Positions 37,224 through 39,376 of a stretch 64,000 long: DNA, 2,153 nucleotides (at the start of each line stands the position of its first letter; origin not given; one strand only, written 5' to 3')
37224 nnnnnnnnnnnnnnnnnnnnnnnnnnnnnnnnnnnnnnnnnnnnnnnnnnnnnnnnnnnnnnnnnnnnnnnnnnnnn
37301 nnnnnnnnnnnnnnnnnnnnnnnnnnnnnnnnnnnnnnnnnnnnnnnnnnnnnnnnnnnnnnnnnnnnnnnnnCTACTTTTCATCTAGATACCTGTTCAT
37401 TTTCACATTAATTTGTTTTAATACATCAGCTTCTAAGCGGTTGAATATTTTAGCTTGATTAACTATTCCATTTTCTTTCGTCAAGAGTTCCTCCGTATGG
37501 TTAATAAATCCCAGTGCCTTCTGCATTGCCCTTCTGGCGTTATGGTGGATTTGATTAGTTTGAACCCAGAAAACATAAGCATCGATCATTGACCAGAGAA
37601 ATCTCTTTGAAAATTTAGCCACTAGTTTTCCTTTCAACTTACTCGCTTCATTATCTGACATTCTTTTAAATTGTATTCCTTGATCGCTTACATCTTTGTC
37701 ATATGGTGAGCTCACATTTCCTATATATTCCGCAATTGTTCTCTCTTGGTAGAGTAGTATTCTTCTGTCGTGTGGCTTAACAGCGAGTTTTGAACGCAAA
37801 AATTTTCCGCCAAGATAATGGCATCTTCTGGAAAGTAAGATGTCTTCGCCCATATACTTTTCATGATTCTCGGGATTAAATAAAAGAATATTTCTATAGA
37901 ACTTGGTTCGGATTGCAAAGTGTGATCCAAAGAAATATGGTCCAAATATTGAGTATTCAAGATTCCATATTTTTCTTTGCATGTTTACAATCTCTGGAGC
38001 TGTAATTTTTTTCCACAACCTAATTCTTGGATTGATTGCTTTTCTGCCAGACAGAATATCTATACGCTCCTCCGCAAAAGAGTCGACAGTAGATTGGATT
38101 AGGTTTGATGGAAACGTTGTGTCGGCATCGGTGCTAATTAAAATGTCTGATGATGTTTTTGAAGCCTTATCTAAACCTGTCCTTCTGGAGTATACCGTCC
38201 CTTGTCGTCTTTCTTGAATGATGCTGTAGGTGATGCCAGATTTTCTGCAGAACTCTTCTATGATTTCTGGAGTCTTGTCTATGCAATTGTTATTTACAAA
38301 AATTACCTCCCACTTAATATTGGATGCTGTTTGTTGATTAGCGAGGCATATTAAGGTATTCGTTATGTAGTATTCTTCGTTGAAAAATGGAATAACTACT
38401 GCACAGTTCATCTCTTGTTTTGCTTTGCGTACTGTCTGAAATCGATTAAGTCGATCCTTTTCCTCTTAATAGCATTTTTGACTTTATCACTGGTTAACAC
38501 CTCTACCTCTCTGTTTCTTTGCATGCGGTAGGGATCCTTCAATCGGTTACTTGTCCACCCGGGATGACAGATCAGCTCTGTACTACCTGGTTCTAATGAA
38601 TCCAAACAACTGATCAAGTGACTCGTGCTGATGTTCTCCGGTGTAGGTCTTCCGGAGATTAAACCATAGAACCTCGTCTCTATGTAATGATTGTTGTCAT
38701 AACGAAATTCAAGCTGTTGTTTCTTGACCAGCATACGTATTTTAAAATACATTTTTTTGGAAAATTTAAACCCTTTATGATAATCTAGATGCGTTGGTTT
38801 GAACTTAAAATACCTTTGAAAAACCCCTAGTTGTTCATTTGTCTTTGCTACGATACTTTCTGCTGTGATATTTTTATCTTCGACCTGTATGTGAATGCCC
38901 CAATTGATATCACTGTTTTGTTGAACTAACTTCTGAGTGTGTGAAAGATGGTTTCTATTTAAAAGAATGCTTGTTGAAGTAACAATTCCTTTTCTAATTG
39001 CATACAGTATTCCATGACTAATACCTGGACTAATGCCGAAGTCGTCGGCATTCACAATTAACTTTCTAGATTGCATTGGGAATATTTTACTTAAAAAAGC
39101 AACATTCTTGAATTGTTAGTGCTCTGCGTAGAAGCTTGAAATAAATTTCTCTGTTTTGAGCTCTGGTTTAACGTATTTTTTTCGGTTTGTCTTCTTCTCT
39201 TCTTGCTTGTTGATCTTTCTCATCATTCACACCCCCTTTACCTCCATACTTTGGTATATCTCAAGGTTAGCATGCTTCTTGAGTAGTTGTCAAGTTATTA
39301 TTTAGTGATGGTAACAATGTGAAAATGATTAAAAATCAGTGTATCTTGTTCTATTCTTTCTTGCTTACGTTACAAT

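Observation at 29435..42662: RRE (PqqD) + HPr-kinase-like kinase + twin GT2 + ATP-grasp + nucleotidyltransferase + rSAM methylthiotransferase cluster with no known RiPP core enzyme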

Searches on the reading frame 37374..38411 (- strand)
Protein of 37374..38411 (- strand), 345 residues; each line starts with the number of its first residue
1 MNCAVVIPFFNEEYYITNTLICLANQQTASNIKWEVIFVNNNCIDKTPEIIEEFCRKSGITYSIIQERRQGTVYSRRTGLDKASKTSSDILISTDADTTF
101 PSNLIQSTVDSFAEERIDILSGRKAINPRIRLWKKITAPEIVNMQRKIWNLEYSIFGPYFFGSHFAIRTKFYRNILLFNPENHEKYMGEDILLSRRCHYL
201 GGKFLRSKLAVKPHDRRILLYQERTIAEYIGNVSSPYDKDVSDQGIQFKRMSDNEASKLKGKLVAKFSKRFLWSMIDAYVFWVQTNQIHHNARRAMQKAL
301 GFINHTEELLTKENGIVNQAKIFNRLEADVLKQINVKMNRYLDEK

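Call 4: search_protein_families(library=pfam, proteins=[window:37374-38411:-], max_evalue=0.01)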
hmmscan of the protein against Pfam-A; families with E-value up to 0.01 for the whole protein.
window:37374-38411:- (345 aa): 3 families
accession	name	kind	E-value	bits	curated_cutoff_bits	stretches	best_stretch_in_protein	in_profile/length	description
PF00535.33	Glycos_transf_2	-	2.7e-19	70.1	23.3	1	5-172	2-164/168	Glycosyl transferase family 2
PF13641.12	Glyco_tranf_2_3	-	2.9e-10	41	27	1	3-203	3-200/230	Glycosyltransferase like family 2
PF10111.15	Glyco_tranf_2_2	-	0.00042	20.3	27.3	1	5-101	2-95/276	Glycosyltransferase like family 2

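Call 6: search_protein_families(library=ncbifam, proteins=[window:37374-38411:-], max_evalue=0.01)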
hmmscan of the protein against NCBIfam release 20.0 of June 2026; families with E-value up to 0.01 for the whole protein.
window:37374-38411:- (345 aa): 15 families
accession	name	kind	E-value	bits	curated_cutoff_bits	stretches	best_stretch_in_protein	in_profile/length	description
NF038302.1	EPS_HpsE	equivalog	2.3e-15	56.4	300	1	2-109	2-108/307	hormogonium polysaccharide biosynthesis glycosyltransferase HpsE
NF047588.1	GlcsyltransPgfSStrep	equivalog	2.8e-10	39.9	500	1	1-125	1-122/308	glycosyltransferase PgfS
TIGR03937.1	PgaC_IcaA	equivalog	2.1e-09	36.9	422.3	1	4-132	48-167/407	poly-beta-1,6-N-acetyl-D-glucosamine synthase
NF041875.1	EPS_EpsD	equivalog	1.4e-08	34.6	370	1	4-216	2-208/325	exopolysaccharide biosynthesis glycosyltransferase EpsD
NF007482.0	PRK10073.1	equivalog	5.2e-08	32.3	423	1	4-120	9-118/334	glycosyltransferase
TIGR04283.1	glyco_like_mftF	equivalog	6.6e-07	29.1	182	1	4-217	2-188/221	TIGR04283 family arsenosugar biosynthesis glycosyltransferase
TIGR03469.1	HpnB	hypoth_equivalog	9.5e-07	28.2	379.25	1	4-143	47-190/386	hopene-associated glycosyltransferase HpnB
NF047683.1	TeichurnBiosyTuaG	equivalog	2.9e-06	27.1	400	1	4-94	9-96/252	teichuronic acid biosynthesis protein TuaG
NF007986.1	PRK10714.1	equivalog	4.7e-06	25.8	529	1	3-144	8-144/316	undecaprenyl-phosphate 4-deoxy-4-formamido-L-arabinose transferase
NF045692.1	OglycostaseCruG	equivalog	1e-05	24.7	600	1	3-121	43-161/386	2'-O-glycosyltransferase CruG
NF041865.1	EpsU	equivalog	0.00014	21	700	1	4-113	42-148/394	exopolysaccharide biosynthesis GT2 family glycosyltransferase EpsU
NF041391.1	DPhHxTase_Halo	equivalog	0.00031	19.8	375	1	23-124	14-104/213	dolichyl-phosphate hexose transferase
TIGR04242.1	nodulat_NodC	equivalog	0.00044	19.3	550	1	4-131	51-175/395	chitooligosaccharide synthase NodC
NF007597.0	PRK10241.1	equivalog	0.0047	16.3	421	0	18-94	158-236/251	hydroxyacylglutathione hydrolase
NF005266.0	PRK06770.1-2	equivalog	0.0077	15.7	396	0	16-75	85-144/201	hypothetical protein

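Call 32: search_solved_structures(query=window:37374-38411:-, max_evalue=0.01)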
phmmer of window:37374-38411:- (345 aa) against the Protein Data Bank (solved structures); distinct sequences matched with E-value up to 0.01: 9.
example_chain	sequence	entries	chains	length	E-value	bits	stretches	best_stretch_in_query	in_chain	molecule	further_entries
5tze_C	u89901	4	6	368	6.3e-07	31.9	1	2-148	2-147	Glycosyl transferase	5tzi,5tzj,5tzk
5tz8_A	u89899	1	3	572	1.3e-06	30.9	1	2-148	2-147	Glycosyl transferase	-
5ekp_C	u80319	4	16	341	4e-05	26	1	3-123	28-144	Uncharacterized glycosyltransferase sll0501 | Glycosyltransferase sll0501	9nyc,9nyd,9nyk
5eke_A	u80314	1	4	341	4e-05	26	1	3-123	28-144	Uncharacterized glycosyltransferase sll0501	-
9nye_A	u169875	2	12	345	4.1e-05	25.9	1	3-123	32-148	Glycosyltransferase sll0501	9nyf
8bz8_A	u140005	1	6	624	0.00058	22.1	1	3-125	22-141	Glycosyltransferase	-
8bz4_A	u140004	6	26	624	0.0006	22.1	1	3-125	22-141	Glycosyltransferase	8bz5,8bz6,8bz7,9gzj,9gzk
9bhc_C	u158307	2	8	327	0.0025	20.1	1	3-144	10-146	Undecaprenyl-phosphate 4-deoxy-4-formamido-L-arabinose transferase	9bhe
8vxh_A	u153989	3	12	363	0.0031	19.7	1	3-144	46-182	Undecaprenyl-phosphate 4-deoxy-4-formamido-L-arabinose transferase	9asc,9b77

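Call 65: find_homologous_proteins(query=window:37374-38411:-, max_evalue=0.00001)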
Query window:37374-38411:- (345 aa): 15 proteins with E <= 0.00001 among 1287 candidates.
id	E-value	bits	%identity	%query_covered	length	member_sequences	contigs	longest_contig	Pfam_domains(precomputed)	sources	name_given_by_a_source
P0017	6.6e-231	783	100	100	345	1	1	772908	PF13641.13,PF00535.33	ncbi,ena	-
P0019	1.5e-97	345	45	99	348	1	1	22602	PF00535.33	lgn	-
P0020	3.3e-91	324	43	99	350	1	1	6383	PF13641.13,PF00535.33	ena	-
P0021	7.5e-88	313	44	99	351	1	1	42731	PF13641.13,PF00535.33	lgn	-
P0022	1.2e-87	312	43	99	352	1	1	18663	PF13641.13,PF00535.33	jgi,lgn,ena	-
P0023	1.5e-86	308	44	92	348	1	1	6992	PF13641.13,PF00535.33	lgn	-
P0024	3.0e-82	294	42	99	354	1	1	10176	PF13641.13,PF00535.33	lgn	-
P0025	6.7e-81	290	41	99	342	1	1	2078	PF00535.33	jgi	-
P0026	3.2e-78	281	38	100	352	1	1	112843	PF13641.13,PF00535.33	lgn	-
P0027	9.0e-77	276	39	99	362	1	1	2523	PF13641.13,PF00535.33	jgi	-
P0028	9.4e-77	276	38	99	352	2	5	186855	PF00535.33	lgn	-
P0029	5.7e-69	251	35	99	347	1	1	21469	PF00535.33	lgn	-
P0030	1.6e-65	239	35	99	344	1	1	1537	PF10111.15,PF13641.13,PF00535.33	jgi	jgi:glycosyltransferase involved in cell wall biosynthesis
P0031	1.2e-62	230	38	88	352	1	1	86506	PF00535.33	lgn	-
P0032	2.2e-59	219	40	75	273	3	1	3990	PF00535.33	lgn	-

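Call 67: find_encoding_contigs(protein=P0028, flank=10000, max_places=1)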
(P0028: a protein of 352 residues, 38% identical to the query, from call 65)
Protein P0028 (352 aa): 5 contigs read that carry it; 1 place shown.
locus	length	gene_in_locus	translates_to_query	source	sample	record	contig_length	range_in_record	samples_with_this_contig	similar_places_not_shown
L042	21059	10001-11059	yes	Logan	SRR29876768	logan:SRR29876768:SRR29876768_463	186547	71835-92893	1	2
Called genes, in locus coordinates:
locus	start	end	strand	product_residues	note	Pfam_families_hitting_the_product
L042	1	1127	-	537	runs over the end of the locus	-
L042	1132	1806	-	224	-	-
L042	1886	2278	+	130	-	-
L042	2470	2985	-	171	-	-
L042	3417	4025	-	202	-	PF02397:Bac_transf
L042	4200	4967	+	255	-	PF01061:ABC2_membrane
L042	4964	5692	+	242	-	PF00005:ABC_tran, PF13304:AAA_21 (faint)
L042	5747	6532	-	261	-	PF01564:Spermine_synth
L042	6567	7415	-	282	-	PF03721:UDPG_MGDP_dh_N, PF00984:UDPG_MGDP_dh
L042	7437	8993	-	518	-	PF13231:PMT_2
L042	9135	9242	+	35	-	-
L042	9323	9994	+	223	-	PF04794:YdjC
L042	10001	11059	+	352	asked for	PF00535:Glycos_transf_2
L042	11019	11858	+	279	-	PF27840:ScmC (weak)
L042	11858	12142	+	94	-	PF05402:PqqD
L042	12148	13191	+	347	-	PF00535:Glycos_transf_2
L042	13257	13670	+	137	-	-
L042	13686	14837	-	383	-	PF14907:NTP_transf_5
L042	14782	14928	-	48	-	-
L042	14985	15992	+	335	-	PF00535:Glycos_transf_2, PF10111:Glyco_tranf_2_2 (weak), PF13641:Glyco_tranf_2_3, PF13632:Glyco_trans_2_3 (faint)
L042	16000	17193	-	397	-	PF00534:Glycos_transf_1, PF13692:Glyco_trans_1_4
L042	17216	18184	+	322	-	PF01408:GFO_IDH_MocA, PF02894:GFO_IDH_MocA_C, PF22725:GFO_IDH_MocA_C3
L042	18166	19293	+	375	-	PF01041:DegT_DnrJ_EryC1, PF00155:Aminotran_1_2 (weak), PF01053:Cys_Met_Meta_PP (weak), PF01212:Beta_elim_lyase, PF00266:Aminotran_5 (weak)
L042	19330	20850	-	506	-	-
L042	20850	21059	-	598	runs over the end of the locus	PF03808:Glyco_tran_WecG, PF00657:Lipase_GDSL, PF13472:Lipase_GDSL_2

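Call 68: find_encoding_contigs(protein=P0031, flank=10000, max_places=1)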
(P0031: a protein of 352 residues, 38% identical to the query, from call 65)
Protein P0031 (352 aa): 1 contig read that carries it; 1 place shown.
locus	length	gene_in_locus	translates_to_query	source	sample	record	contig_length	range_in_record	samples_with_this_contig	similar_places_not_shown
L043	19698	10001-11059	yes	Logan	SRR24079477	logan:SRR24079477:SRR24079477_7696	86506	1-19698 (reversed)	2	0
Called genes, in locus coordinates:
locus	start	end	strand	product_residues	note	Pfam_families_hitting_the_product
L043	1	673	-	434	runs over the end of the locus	-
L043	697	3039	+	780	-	-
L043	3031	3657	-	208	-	PF02397:Bac_transf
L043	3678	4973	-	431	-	PF00162:PGK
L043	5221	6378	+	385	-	PF23459:S1_RRP5 (faint), PF00575:S1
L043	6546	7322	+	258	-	PF01061:ABC2_membrane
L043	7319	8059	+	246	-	PF00005:ABC_tran, PF13304:AAA_21 (faint)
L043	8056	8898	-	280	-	PF01564:Spermine_synth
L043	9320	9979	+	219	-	PF04794:YdjC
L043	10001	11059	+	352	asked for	PF00535:Glycos_transf_2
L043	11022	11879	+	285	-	PF27840:ScmC (weak)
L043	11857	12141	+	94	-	PF05402:PqqD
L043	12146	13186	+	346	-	PF00535:Glycos_transf_2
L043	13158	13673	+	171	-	-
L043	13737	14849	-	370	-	PF14907:NTP_transf_5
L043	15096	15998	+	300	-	-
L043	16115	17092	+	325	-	-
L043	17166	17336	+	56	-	-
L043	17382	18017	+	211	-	-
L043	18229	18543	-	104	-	-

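Call 105: find_encoding_contigs(protein=P0019, flank=10000, max_places=1)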
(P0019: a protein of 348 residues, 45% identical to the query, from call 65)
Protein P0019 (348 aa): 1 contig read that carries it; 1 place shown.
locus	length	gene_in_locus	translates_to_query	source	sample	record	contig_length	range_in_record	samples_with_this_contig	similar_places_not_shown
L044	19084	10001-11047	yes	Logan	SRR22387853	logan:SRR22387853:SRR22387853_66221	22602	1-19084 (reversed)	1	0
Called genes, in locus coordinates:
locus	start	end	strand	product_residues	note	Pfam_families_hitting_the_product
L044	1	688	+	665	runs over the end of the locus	PF13522:GATase_6, PF13537:GATase_7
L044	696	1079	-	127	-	PF10066:DUF2304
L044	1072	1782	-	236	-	PF00535:Glycos_transf_2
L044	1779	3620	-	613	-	-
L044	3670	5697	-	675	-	-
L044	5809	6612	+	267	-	PF01061:ABC2_membrane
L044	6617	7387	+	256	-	PF00005:ABC_tran, PF13304:AAA_21 (faint)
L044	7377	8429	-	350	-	PF01564:Spermine_synth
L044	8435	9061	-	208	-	PF01596:Methyltransf_3, PF01135:PCMT, PF01564:Spermine_synth (weak), PF13847:Methyltransf_31, PF13578:Methyltransf_24, PF13649:Methyltransf_25 (weak)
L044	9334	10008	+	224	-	PF04794:YdjC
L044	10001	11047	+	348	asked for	PF00535:Glycos_transf_2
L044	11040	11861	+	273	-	PF27840:ScmC (weak)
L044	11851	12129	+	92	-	PF05402:PqqD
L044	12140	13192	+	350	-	PF00535:Glycos_transf_2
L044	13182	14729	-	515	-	PF13231:PMT_2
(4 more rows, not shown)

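Call 106: find_encoding_contigs(protein=P0021, flank=10000, max_places=1)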
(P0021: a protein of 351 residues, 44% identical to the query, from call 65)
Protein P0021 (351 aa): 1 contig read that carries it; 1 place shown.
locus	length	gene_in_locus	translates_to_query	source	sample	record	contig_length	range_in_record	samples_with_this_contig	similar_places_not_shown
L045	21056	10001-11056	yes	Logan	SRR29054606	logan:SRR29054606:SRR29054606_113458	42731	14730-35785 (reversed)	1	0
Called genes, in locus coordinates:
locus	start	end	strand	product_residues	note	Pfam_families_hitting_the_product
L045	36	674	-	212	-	PF08843:AbiEii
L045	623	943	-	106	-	PF21956:DUF6922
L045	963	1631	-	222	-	-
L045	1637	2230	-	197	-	PF02397:Bac_transf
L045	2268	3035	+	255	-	PF01061:ABC2_membrane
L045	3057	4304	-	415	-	PF13173:AAA_14, PF13635:DUF4143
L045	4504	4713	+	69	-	-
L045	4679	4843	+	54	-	-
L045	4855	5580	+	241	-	PF00005:ABC_tran, PF13304:AAA_21 (faint)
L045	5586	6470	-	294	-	PF01564:Spermine_synth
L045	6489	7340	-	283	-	PF03721:UDPG_MGDP_dh_N, PF00984:UDPG_MGDP_dh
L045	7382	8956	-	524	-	PF13231:PMT_2, PF02366:PMT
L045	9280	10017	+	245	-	PF04794:YdjC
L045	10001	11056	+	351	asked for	PF00535:Glycos_transf_2, PF13641:Glyco_tranf_2_3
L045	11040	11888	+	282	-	PF27840:ScmC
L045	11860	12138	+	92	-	PF05402:PqqD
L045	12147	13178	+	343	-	PF00535:Glycos_transf_2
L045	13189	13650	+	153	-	-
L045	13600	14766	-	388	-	PF14907:NTP_transf_5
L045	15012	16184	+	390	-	PF00534:Glycos_transf_1, PF13692:Glyco_trans_1_4 (weak)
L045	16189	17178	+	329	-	PF04055:Radical_SAM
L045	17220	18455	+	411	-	PF01943:Polysacc_synt, PF01554:MatE (weak), PF13440:Polysacc_synt_3 (weak)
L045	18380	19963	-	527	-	PF04932:Wzy_C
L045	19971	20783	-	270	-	PF14221:DUF4330 (faint)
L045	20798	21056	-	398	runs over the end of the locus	PF20706:GT4-conflict (faint), PF13439:Glyco_transf_4, PF13579:Glyco_trans_4_4 (weak), PF00534:Glycos_transf_1, PF13692:Glyco_trans_1_4, PF13524:Glyco_trans_1_2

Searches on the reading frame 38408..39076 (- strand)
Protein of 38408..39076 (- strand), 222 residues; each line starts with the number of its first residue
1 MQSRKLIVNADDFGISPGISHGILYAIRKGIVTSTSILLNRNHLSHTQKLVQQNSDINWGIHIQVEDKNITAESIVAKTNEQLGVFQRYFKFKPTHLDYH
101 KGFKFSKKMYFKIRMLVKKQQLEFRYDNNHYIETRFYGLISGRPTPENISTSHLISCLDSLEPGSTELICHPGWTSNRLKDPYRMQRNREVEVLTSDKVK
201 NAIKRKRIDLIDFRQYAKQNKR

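Call 5: search_protein_families(library=pfam, proteins=[window:38408-39076:-], max_evalue=0.01)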
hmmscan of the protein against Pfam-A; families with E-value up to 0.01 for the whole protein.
window:38408-39076:- (222 aa): 1 family
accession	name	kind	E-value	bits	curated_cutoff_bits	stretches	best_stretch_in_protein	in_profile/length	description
PF04794.17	YdjC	-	1.4e-30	107.5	29.7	2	5-65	1-61/266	YdjC-like protein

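Call 71: search_protein_families(library=ncbifam, proteins=[window:38408-39076:-], max_evalue=0.001)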
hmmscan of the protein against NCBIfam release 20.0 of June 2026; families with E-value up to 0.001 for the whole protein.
window:38408-39076:- (222 aa): 2 families
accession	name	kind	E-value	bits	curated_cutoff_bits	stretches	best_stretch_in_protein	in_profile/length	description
NF002559.0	PRK02134.1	equivalog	1.2e-34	120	227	2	4-64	3-63/249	chitin disaccharide deacetylase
TIGR03473.1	HpnK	hypoth_equivalog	5.9e-17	61.8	232.6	2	4-88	2-87/283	hopanoid biosynthesis-associated protein HpnK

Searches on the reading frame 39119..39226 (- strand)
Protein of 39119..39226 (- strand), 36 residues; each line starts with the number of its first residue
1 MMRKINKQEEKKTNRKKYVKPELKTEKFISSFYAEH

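Call 85: search_protein_families(library=ncbifam, proteins=[window:39119-39226:-], max_evalue=10)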
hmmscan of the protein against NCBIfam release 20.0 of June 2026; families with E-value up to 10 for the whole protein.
seq(36 aa): 0 families

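Call 86: search_protein_families(library=pfam, proteins=[window:39119-39226:-], max_evalue=10)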
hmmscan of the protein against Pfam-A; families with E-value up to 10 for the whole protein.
seq(36 aa): 0 families
